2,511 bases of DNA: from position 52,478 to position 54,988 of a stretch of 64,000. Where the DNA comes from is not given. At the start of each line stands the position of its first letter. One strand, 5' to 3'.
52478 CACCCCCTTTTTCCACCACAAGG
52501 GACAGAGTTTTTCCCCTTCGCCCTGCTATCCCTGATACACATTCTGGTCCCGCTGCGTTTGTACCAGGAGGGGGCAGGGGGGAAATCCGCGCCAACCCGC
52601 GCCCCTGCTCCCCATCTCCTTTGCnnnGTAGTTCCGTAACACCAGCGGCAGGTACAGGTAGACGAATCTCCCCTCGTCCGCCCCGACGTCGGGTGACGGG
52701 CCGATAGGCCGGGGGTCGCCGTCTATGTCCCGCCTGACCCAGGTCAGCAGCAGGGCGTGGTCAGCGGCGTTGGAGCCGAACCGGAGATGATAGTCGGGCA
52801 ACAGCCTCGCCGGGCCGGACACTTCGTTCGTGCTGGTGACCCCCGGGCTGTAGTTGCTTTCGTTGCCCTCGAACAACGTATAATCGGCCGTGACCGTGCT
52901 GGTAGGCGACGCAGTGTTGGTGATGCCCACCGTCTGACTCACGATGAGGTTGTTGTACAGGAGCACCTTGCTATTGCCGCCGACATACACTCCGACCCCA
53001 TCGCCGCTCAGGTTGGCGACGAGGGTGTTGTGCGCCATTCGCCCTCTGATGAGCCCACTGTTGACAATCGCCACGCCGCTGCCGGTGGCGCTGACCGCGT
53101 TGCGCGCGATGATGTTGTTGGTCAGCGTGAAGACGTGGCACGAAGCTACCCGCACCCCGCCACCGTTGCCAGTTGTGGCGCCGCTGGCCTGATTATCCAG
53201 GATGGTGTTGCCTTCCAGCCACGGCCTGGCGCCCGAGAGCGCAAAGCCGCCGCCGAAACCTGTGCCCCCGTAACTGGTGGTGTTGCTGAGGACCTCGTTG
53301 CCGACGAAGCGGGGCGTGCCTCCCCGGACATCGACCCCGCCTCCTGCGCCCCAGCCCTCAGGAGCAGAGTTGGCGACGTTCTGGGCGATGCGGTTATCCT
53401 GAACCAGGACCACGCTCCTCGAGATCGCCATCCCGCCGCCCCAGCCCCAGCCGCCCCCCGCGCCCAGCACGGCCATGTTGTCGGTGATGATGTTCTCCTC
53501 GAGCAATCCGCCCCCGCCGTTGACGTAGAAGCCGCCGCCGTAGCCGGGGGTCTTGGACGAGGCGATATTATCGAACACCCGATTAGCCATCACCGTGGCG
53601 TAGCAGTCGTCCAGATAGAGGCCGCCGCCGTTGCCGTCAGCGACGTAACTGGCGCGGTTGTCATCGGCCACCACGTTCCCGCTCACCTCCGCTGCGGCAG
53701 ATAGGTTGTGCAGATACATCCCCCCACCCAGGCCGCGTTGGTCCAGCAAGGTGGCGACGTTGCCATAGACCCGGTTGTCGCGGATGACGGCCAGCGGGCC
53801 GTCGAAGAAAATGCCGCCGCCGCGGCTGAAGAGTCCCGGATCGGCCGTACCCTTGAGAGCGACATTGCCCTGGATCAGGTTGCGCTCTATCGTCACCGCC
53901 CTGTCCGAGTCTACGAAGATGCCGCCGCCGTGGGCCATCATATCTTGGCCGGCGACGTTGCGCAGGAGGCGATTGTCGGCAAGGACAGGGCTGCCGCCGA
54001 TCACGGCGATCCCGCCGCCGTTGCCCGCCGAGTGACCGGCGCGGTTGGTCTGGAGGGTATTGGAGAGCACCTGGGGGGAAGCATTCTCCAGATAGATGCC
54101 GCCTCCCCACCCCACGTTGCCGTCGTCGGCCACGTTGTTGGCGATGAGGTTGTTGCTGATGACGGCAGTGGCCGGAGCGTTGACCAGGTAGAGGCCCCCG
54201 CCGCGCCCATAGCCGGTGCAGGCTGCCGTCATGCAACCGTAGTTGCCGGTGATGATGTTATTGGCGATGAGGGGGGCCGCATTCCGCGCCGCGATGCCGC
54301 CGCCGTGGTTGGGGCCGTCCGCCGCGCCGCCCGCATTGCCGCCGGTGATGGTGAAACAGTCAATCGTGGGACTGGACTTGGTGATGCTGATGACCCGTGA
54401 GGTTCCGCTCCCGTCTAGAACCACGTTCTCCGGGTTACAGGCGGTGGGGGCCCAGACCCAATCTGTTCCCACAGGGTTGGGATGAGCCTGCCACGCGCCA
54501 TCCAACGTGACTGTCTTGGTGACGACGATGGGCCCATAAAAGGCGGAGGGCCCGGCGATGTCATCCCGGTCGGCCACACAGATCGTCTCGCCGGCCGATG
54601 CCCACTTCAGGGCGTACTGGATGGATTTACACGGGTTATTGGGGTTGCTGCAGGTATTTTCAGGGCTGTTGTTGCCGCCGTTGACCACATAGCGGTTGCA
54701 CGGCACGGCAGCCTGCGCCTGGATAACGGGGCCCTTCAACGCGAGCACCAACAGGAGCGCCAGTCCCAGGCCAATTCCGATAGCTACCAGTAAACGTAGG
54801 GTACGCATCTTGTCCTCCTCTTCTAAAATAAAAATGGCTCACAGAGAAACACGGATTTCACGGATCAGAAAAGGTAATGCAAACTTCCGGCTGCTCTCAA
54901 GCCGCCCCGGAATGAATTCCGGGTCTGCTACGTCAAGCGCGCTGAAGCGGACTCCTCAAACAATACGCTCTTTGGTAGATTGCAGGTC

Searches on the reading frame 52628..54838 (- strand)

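Call 67: search_protein_families(library=pfam, proteins=[window:52628-54838:-], max_evalue=0.001)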
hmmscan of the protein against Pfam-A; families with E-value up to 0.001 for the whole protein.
window:52628-54838:- (737 aa): 1 family
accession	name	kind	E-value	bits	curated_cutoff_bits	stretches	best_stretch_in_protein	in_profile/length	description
PF13229.12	Beta_helix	-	1e-23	84.1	25.9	2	436-632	2-158/158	Right handed beta helix region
